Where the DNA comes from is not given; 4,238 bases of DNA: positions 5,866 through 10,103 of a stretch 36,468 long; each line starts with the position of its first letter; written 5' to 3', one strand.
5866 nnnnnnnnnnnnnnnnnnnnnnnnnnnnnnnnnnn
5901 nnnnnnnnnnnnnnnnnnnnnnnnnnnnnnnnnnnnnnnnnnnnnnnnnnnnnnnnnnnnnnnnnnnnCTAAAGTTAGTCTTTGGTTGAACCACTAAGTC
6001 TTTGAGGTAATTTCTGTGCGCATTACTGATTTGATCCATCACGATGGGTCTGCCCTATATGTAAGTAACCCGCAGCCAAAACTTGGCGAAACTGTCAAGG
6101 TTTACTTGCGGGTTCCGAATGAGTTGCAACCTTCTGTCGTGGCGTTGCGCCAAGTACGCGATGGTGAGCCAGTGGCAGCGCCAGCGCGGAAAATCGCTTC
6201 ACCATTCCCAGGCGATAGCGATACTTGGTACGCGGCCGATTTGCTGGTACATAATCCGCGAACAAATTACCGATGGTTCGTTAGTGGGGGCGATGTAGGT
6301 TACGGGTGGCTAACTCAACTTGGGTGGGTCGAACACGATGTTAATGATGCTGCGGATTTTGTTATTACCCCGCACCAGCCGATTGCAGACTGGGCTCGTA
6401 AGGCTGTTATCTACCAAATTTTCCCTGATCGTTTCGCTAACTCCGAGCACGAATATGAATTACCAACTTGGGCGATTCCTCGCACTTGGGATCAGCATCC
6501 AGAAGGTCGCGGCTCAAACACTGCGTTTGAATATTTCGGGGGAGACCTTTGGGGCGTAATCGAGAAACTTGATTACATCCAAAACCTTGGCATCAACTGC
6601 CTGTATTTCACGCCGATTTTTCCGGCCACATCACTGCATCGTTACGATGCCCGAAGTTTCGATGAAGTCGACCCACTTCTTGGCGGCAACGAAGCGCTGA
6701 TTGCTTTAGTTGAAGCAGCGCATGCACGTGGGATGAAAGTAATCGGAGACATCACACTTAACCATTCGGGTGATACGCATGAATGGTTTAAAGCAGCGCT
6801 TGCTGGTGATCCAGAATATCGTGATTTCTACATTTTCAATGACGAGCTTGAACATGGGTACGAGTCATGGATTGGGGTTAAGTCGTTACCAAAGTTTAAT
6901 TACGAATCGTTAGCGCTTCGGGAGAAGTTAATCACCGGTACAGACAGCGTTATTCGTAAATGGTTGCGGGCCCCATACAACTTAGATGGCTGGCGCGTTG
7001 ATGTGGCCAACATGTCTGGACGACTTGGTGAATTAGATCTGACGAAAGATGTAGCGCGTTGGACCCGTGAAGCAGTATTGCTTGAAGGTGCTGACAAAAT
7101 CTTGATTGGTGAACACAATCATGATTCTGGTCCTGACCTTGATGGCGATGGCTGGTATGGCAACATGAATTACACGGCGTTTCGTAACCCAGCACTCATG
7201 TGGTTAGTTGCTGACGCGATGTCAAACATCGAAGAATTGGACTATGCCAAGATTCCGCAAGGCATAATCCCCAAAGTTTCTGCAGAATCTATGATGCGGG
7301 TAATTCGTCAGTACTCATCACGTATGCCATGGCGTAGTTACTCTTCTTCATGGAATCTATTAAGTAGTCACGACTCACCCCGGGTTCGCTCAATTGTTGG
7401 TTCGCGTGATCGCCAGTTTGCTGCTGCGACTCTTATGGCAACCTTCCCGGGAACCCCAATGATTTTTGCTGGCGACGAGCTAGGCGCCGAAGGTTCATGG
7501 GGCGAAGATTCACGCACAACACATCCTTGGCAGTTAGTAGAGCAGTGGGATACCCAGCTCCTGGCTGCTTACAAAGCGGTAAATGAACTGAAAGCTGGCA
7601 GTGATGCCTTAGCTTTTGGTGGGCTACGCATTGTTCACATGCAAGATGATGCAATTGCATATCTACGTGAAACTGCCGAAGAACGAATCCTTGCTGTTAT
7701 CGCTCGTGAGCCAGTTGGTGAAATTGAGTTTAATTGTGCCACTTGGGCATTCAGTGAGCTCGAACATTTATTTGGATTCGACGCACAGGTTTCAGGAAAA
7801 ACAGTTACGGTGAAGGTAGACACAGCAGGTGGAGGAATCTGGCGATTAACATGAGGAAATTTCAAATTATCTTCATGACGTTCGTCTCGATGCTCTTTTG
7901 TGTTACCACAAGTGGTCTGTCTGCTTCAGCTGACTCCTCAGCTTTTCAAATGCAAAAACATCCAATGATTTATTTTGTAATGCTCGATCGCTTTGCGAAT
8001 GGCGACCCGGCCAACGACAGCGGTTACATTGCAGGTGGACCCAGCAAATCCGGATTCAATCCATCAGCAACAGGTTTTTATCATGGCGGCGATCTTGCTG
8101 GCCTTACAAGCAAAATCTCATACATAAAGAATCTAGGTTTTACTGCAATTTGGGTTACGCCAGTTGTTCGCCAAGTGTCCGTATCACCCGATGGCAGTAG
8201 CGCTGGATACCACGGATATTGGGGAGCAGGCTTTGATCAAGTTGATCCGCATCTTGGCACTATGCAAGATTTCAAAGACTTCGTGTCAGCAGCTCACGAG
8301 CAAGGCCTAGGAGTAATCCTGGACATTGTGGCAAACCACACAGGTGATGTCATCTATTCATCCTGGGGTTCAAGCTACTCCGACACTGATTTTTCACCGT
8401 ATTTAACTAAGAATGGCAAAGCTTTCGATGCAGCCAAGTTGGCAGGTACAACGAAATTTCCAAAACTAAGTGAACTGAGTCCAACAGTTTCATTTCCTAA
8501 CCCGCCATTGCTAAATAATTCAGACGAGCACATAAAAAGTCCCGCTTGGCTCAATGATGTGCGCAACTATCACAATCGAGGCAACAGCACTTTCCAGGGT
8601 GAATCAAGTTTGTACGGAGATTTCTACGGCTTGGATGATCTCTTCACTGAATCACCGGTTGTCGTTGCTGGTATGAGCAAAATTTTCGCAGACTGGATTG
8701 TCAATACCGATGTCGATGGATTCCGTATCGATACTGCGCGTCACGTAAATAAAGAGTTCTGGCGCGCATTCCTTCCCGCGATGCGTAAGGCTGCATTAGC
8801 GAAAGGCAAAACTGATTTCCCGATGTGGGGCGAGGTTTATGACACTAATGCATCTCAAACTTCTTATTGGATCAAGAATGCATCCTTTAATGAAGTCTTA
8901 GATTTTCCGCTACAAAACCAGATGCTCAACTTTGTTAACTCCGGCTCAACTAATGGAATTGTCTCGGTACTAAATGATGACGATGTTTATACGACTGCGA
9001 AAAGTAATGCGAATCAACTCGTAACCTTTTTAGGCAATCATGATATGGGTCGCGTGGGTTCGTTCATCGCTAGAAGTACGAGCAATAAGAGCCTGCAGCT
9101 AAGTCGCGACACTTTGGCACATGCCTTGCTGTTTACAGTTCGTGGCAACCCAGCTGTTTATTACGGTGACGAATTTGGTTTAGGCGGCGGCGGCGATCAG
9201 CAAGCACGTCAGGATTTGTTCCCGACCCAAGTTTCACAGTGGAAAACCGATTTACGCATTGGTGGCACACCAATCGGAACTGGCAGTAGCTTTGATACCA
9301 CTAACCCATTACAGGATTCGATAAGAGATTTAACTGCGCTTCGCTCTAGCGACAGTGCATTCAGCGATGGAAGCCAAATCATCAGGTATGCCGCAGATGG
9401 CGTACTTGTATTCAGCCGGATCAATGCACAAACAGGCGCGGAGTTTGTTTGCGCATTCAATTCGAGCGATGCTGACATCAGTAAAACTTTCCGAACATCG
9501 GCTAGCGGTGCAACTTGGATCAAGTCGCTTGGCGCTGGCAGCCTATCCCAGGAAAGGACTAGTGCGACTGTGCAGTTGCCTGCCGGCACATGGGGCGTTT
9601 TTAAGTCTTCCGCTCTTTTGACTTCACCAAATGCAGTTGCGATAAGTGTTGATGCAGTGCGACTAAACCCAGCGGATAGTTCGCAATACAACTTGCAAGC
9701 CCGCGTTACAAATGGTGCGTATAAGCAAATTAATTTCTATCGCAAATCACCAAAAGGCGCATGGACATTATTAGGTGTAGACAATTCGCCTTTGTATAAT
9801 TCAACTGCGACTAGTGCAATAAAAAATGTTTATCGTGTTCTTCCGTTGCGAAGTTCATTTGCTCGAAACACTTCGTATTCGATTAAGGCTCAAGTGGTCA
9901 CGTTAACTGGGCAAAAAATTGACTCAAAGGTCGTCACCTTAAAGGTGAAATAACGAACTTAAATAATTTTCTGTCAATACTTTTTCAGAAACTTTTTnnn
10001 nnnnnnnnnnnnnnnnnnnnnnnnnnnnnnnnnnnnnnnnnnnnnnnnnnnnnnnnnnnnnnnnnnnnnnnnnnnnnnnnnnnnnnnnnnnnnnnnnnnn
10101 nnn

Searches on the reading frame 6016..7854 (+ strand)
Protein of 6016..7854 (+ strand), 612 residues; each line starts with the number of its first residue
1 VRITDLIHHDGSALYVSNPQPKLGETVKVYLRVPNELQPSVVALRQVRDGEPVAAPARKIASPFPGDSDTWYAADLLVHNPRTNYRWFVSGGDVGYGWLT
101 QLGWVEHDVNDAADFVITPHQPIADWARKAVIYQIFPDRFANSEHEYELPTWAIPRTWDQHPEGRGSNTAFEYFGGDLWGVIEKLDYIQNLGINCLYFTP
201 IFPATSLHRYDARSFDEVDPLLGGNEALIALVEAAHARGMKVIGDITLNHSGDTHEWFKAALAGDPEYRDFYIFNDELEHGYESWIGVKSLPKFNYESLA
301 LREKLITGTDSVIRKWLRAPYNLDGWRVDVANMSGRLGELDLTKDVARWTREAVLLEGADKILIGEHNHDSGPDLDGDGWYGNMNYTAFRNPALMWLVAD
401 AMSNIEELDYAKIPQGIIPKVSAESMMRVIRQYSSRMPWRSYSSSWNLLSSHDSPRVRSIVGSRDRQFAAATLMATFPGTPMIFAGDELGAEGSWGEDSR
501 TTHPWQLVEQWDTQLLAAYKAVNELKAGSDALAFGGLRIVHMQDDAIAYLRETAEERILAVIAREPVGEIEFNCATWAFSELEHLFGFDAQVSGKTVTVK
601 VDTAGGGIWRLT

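Call 7: search_protein_families(library=pfam, proteins=[window:6016-7854:+], max_evalue=0.001)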
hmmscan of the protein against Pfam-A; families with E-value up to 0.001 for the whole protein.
window:6016-7854:+ (612 aa): 1 family
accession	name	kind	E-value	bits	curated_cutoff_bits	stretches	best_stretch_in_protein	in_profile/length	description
PF00128.31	Alpha-amylase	-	6.6e-52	177.7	22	1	134-504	1-369/446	Alpha amylase, catalytic domain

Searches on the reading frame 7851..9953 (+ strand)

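Call 7: search_protein_families(library=pfam, proteins=[window:7851-9953:+], max_evalue=0.001)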
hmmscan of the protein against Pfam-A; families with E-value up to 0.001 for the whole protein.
window:7851-9953:+ (700 aa): 1 family
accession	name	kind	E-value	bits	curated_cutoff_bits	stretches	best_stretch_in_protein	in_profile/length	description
PF00128.31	Alpha-amylase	-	2.6e-60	205.4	22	1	42-446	1-358/446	Alpha amylase, catalytic domain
